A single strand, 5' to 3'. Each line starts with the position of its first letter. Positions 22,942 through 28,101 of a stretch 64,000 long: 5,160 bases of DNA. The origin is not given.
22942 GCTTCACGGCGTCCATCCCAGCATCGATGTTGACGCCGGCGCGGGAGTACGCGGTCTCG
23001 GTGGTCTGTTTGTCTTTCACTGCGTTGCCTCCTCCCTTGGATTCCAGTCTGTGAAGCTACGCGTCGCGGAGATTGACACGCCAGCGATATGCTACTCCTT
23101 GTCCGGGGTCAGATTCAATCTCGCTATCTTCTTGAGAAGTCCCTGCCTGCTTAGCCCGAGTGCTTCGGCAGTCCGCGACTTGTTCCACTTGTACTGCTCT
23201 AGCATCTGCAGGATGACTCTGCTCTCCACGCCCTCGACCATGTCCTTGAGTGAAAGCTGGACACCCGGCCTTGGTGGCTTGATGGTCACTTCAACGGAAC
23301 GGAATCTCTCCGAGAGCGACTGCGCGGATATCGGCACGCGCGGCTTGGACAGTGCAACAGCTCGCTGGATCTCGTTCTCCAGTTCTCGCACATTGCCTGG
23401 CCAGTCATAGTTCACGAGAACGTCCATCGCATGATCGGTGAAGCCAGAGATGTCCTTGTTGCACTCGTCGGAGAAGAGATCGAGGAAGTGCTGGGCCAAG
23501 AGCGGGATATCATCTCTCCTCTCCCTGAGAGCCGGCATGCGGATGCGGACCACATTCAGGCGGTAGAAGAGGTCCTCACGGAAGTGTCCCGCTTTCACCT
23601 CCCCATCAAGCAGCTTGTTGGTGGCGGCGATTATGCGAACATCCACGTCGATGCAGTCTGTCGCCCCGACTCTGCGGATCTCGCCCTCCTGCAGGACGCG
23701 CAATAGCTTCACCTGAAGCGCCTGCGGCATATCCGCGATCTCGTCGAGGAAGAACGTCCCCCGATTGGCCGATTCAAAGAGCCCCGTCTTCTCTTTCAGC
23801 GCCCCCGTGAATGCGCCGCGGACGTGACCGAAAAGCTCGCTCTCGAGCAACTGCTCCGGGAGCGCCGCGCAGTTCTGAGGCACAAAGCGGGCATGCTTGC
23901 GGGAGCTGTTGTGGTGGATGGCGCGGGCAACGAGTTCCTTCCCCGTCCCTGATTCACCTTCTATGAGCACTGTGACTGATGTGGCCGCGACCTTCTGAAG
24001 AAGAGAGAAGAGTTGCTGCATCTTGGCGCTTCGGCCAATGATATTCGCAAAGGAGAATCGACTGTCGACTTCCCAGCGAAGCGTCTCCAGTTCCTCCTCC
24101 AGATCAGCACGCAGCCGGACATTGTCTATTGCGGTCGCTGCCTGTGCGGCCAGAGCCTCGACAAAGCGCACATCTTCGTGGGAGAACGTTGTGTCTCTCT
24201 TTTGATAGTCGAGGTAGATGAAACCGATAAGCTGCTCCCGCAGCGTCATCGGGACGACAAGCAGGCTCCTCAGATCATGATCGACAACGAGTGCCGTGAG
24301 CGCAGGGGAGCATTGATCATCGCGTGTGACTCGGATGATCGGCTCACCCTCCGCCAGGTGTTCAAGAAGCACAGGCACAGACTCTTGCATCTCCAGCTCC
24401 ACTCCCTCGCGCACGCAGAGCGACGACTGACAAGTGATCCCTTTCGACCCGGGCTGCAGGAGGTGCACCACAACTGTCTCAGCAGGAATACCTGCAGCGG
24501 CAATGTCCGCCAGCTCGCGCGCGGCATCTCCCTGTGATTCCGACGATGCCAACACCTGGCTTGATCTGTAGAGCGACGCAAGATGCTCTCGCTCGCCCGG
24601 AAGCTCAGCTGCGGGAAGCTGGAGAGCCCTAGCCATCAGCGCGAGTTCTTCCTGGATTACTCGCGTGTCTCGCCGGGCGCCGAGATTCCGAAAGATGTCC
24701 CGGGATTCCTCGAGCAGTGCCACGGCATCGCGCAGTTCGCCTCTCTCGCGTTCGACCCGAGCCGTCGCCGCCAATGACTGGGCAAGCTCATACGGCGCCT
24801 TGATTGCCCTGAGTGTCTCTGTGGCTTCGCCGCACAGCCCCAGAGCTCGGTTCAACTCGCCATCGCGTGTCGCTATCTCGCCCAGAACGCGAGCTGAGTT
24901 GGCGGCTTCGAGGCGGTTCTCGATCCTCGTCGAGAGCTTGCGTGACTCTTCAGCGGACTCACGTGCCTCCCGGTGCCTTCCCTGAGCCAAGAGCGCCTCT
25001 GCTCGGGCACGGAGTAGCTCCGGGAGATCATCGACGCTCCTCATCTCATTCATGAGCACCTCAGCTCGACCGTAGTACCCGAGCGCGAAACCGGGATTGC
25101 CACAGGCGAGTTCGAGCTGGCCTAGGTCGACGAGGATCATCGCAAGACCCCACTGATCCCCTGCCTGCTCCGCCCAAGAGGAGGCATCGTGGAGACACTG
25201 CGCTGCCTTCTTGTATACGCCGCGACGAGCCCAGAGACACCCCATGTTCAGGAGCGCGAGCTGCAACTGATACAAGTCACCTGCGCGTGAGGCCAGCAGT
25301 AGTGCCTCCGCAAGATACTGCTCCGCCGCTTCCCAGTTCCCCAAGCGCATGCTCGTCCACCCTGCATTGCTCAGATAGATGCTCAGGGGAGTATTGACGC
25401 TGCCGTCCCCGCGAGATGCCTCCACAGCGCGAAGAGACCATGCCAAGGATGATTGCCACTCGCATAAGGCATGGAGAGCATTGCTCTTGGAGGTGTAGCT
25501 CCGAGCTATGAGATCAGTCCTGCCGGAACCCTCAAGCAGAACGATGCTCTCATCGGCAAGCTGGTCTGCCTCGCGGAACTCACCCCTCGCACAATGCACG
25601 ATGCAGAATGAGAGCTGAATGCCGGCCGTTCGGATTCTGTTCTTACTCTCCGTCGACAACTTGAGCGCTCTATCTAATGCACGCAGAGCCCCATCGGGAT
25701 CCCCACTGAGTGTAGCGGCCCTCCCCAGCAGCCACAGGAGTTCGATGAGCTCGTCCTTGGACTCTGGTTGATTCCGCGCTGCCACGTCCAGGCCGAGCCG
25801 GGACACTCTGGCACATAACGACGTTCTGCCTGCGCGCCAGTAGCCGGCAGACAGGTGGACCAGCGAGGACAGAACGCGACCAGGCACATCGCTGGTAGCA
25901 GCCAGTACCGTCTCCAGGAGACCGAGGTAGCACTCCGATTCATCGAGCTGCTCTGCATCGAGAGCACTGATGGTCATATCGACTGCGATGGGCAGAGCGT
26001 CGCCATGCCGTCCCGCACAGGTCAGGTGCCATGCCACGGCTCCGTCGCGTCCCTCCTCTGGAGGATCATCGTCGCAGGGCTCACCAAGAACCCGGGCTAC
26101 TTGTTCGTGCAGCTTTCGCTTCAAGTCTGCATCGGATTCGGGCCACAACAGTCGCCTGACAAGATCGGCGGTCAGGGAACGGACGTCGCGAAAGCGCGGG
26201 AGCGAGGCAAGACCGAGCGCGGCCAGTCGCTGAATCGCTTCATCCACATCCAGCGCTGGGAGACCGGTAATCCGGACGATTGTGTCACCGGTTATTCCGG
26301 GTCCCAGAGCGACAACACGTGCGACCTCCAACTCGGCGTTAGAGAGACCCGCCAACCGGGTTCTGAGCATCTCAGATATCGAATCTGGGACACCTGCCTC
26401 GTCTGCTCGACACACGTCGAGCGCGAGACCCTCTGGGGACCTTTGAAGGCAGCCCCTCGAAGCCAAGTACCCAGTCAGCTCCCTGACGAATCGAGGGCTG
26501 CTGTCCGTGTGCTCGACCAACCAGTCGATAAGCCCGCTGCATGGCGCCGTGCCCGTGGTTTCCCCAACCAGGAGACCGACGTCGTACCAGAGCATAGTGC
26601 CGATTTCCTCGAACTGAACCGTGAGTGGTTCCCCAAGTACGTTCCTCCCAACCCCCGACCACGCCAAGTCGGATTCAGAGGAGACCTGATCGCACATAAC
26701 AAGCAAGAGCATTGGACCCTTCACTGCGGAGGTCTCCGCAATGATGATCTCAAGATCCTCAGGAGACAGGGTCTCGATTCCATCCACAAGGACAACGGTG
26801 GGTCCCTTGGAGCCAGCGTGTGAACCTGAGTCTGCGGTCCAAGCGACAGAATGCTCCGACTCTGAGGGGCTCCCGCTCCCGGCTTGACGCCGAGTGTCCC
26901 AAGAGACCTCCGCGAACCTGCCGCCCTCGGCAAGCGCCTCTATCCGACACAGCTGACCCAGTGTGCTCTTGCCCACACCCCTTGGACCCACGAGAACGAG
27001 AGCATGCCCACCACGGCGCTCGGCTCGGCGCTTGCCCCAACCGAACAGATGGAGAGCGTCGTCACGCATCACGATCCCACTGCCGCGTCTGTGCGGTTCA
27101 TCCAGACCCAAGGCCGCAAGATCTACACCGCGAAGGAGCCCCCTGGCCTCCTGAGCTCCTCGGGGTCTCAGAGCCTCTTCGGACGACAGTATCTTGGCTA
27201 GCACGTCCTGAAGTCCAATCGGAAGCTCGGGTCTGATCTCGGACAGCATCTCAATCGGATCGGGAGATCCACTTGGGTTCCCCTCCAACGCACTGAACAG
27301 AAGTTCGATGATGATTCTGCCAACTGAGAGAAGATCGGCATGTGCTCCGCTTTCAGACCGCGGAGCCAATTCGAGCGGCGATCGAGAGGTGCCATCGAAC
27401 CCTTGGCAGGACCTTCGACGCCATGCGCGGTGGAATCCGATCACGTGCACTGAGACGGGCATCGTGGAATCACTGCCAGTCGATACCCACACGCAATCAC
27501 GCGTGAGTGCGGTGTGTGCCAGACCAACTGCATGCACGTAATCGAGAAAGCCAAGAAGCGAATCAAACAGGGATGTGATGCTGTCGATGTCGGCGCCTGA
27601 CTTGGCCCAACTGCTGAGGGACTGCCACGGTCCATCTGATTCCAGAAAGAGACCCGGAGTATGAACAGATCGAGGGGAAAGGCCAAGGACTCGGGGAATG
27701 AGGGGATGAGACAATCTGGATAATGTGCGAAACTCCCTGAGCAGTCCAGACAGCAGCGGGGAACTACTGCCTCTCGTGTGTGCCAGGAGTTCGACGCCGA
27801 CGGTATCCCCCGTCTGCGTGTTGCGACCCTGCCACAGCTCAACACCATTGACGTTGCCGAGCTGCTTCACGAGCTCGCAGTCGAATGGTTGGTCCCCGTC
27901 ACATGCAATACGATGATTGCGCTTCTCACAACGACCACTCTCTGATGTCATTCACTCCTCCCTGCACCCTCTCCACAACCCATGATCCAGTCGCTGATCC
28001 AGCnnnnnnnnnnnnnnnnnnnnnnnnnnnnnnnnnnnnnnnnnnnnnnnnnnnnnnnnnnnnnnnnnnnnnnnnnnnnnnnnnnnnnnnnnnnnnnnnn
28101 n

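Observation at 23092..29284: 1619-aa sigma-54 activator fused to a pseudokinase, STAND-like NTPase, TPR and GAF modules, next to a 7TM HD-GYP phosphodiesterase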

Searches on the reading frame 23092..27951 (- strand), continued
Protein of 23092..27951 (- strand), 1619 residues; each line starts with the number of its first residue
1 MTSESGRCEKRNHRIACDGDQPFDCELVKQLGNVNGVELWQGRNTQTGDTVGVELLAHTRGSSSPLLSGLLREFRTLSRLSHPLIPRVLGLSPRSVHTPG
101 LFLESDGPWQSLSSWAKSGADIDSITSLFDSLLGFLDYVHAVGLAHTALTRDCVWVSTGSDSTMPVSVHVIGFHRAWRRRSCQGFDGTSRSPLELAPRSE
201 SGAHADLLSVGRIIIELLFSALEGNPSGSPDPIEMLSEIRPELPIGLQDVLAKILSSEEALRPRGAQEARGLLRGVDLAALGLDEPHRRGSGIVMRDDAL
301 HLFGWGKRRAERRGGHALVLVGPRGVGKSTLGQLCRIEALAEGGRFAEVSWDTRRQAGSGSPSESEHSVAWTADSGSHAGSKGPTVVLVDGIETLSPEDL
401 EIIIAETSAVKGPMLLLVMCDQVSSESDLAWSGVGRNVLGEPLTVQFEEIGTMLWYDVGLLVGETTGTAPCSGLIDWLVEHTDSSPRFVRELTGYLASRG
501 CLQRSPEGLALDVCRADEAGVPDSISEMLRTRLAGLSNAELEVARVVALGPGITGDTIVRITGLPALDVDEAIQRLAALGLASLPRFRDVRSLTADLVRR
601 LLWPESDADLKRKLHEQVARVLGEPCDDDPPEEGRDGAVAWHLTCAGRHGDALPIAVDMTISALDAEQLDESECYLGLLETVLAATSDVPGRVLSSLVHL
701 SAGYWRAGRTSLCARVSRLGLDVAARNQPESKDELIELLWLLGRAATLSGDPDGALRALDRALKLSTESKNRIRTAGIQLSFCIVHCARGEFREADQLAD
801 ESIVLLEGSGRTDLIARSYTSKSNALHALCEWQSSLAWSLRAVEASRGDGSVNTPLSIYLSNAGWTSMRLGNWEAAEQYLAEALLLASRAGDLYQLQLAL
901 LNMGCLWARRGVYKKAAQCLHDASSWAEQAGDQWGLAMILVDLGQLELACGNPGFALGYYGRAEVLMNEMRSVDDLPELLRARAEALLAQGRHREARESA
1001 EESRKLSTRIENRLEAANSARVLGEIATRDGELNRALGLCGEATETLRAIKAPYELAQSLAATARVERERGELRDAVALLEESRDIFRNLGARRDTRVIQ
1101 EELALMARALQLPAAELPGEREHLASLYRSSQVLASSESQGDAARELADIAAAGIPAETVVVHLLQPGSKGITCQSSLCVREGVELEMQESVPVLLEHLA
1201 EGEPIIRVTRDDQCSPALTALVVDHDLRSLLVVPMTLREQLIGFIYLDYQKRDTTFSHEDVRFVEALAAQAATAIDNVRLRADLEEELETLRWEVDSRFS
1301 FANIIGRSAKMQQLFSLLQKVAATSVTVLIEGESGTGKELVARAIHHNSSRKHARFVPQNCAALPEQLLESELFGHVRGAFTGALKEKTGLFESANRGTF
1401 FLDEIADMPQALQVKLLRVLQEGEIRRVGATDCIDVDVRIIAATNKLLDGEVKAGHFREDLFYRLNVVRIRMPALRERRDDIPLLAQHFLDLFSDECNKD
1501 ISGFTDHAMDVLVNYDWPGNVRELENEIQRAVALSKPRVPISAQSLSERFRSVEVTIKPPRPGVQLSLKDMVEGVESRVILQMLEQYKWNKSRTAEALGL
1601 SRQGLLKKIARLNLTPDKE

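Call 16: find_encoding_contigs(protein=P0002, flank=8000, max_places=3)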
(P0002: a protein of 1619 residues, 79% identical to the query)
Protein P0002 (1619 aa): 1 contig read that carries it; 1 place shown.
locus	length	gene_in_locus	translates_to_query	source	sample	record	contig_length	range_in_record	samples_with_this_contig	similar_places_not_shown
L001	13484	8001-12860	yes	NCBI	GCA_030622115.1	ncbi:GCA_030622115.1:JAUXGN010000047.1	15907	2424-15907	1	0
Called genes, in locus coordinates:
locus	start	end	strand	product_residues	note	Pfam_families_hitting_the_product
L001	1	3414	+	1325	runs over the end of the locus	PF13860:FlgD_ig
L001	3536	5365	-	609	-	PF13860:FlgD_ig, PF18962:Por_Secre_tail (weak)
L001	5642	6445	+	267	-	-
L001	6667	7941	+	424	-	PF20972:MASE9 (weak), PF13487:HD_5, PF01966:HD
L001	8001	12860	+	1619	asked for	PF17874:TPR_MalT, PF01590:GAF, PF13185:GAF_2, PF13492:GAF_3, PF00158:Sigma54_activat, PF14532:Sigma54_activ_2, PF25601:AAA_lid_14, PF02954:HTH_8, +5 more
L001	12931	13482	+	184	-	?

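Call 17: find_encoding_contigs(protein=P0003, flank=8000, max_places=3)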
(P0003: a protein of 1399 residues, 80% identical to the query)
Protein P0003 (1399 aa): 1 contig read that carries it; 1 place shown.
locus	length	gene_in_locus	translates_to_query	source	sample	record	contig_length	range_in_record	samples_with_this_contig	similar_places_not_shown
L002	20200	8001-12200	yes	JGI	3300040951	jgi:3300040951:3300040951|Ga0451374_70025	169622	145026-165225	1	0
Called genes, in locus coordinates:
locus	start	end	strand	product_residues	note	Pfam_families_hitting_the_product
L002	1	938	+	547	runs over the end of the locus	PF03485:Arg_tRNA_synt_N, PF00750:tRNA-synt_1d, PF05746:DALR_1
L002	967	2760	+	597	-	PF02734:Dak2, PF21645:FakA-like_M, PF02645:DegV, PF13684:FakA-like_C (weak)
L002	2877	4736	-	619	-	PF13860:FlgD_ig (weak), PF18962:Por_Secre_tail (weak)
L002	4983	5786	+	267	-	-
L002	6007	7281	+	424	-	PF13487:HD_5, PF01966:HD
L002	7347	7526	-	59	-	-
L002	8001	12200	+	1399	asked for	PF17874:TPR_MalT, PF13185:GAF_2, PF13492:GAF_3, PF01590:GAF, PF00158:Sigma54_activat, PF14532:Sigma54_activ_2, PF25601:AAA_lid_14, PF02954:HTH_8, +8 more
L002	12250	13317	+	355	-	PF00586:AIRS, PF02769:AIRS_C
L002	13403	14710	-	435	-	PF00884:Sulfatase, PF01663:Phosphodiest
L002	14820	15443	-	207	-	PF03544:TonB_C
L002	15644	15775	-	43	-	-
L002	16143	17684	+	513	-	PF02366:PMT (weak), PF13231:PMT_2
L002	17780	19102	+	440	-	PF05935:Arylsulfotrans, PF13360:PQQ_2 (faint), PF14269:Arylsulfotran_2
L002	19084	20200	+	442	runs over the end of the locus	PF15892:BNR_4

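Call 59: find_encoding_contigs(protein=P0005, flank=5000, max_places=1)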
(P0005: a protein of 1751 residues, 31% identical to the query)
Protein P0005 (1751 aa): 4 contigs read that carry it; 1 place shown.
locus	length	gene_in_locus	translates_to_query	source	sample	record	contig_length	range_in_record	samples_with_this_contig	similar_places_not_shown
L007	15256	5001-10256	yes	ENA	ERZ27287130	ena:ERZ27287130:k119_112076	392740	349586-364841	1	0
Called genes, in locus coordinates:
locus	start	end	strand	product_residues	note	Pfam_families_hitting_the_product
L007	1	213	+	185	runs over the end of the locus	-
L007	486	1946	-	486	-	PF00675:Peptidase_M16, PF05193:Peptidase_M16_C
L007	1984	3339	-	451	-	PF00675:Peptidase_M16, PF05193:Peptidase_M16_C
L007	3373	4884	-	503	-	-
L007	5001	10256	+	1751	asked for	PF00069:Pkinase, PF07714:PK_Tyr_Ser-Thr, PF13191:AAA_16, PF13424:TPR_12, PF01590:GAF, PF13185:GAF_2, PF13492:GAF_3, PF00158:Sigma54_activat, +12 more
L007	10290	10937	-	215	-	PF09335:VTT_dom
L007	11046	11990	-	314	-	PF08450:SGL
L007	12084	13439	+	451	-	PF01474:DAHP_synth_2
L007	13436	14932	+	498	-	-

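Call 60: find_encoding_contigs(protein=P0009, flank=5000, max_places=1)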
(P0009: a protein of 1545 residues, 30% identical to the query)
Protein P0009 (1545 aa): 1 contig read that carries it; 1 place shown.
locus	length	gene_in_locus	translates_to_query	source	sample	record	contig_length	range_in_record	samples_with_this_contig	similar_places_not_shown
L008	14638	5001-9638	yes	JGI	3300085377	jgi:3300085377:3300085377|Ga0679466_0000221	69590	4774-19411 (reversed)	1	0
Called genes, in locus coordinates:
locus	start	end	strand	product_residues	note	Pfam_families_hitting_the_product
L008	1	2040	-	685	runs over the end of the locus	-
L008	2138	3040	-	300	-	-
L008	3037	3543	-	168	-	-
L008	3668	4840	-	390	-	-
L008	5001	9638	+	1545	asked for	PF00069:Pkinase, PF07714:PK_Tyr_Ser-Thr, PF13424:TPR_12, PF01590:GAF, PF13185:GAF_2, PF00158:Sigma54_activat, PF14532:Sigma54_activ_2, PF25601:AAA_lid_14, +9 more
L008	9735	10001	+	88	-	PF02604:PhdYeFM_antitox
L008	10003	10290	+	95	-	PF05016:ParE_toxin, PF15781:ParE-like_toxin (weak)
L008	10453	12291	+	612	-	PF04234:CopC (faint)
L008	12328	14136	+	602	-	-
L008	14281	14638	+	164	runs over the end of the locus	-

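Call 61: find_encoding_contigs(protein=P0013, flank=5000, max_places=1)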
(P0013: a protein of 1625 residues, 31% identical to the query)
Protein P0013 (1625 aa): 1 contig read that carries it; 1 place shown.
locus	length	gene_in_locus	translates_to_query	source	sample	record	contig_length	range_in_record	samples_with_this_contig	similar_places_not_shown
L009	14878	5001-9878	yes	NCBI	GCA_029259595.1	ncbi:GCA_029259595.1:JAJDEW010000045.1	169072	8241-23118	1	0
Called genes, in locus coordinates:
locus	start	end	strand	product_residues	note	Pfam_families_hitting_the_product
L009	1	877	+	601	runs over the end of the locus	PF18914:DUF5666 (faint), PF13372:Alginate_exp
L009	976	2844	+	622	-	PF00884:Sulfatase, PF01663:Phosphodiest, PF18914:DUF5666 (weak)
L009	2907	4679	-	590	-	-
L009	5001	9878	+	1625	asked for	PF00069:Pkinase, PF07714:PK_Tyr_Ser-Thr, PF01590:GAF, PF13185:GAF_2, PF00158:Sigma54_activat, PF14532:Sigma54_activ_2, PF25601:AAA_lid_14, PF02954:HTH_8, +5 more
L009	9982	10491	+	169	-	-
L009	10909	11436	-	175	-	PF00581:Rhodanese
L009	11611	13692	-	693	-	PF07719:TPR_2 (faint)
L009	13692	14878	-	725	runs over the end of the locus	PF00884:Sulfatase, PF01663:Phosphodiest (faint)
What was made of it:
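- The pairing is absent from three loci whose kinase motifs are intact (calls 59-61). The three kinase-motif-intact loci examined lack the HD-GYP gene (calls 59-61).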

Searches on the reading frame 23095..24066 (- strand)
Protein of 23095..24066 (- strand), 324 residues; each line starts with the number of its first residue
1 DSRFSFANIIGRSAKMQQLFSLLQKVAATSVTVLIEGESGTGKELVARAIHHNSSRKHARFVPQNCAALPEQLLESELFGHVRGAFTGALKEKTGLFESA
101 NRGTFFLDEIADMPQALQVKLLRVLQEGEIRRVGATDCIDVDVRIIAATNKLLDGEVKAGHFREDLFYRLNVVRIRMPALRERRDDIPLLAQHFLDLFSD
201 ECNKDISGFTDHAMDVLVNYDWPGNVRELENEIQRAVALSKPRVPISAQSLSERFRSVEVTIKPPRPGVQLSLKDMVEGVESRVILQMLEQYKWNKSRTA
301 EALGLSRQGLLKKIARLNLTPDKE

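Call 87: search_solved_structures(query=window:23095-24066:-, max_evalue=1e-30, show_alignments=1)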
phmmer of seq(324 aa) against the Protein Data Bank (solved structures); distinct sequences matched with E-value up to 1e-30: 35.
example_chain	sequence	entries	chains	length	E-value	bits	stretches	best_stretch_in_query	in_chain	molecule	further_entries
1ojl_A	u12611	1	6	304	2.9e-90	306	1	8-316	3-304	TRANSCRIPTIONAL REGULATORY PROTEIN ZRAR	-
9qq6_C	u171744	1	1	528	9.2e-81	274.8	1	3-319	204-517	Nif-specific regulatory protein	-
5exx_A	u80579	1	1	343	9.4e-75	255.1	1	6-259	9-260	Transcriptional regulator FleQ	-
8p53_C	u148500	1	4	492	1.3e-74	254.6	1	6-259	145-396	Transcriptional regulator FleQ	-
6jdi_A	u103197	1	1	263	2.9e-74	253.5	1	6-259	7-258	Nitrogen assimilation regulatory protein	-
6iy8_A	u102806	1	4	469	7.7e-74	252.1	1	10-253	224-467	Positive regulator CapR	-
6j7e_A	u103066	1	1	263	1.4e-73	251.2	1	6-259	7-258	Nitrogen assimilation regulatory protein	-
7ejw_C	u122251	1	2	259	1.7e-73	250.9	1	6-259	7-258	Transcriptional regulator FleQ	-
5exp_A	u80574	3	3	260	2.1e-73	250.6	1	6-258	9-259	Transcriptional regulator FleQ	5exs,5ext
26jl_A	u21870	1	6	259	2.8e-73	250.2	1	8-250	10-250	Flagellar regulatory protein A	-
6jdl_A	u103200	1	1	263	3.8e-73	249.8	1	6-259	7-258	Nitrogen assimilation regulatory protein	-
8pb9_D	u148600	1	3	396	7.5e-73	248.8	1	6-258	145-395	Transcriptional regulator FleQ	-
3dzd_A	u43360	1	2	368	1e-70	241.8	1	9-241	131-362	Transcriptional regulator (NtrC family)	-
4l4u_A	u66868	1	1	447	3.6e-70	240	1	10-314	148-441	Transcriptional regulator (NtrC family)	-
1ny6_A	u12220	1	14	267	3.8e-68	233.4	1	10-242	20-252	transcriptional regulator (NtrC family)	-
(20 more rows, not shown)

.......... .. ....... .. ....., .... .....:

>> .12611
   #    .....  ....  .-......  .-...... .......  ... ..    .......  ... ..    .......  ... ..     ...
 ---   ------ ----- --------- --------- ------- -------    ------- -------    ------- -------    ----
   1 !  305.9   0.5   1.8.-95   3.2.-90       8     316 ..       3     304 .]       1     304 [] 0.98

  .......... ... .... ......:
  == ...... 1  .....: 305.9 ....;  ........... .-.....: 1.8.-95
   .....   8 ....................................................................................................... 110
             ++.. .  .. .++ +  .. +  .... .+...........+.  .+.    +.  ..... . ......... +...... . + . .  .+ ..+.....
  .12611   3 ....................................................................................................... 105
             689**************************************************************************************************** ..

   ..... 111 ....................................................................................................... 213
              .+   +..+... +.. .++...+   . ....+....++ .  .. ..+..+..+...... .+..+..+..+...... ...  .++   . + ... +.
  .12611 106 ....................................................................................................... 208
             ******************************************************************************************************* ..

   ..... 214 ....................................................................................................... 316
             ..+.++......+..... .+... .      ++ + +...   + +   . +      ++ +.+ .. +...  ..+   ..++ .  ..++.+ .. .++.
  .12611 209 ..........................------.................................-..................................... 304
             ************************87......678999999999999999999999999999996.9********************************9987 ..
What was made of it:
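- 23119..23235 (-): Fis-type HTH_8 DNA-binding domain (aa 1573-1611). Aligned to the ZraR DNA-binding domain (call 87).
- On Bacterial enhancer-binding protein (sigma-54 activator, NtrC/NifA family): E 2.9e-90 to ZraR 1OJL (call 87).
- Closest known: NifA / ZraR / FhlA-type bacterial enhancer-binding proteins. Same: E 2.9e-90 to ZraR and 9e-81 to NifA over the core (call 87).
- Closest known: FleQ, VpsR and EpsI/Nla24: c-di-GMP-responsive EBPs. Same: The AAA+ domain is closely similar to FleQ (E 9.4e-75; call 87).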
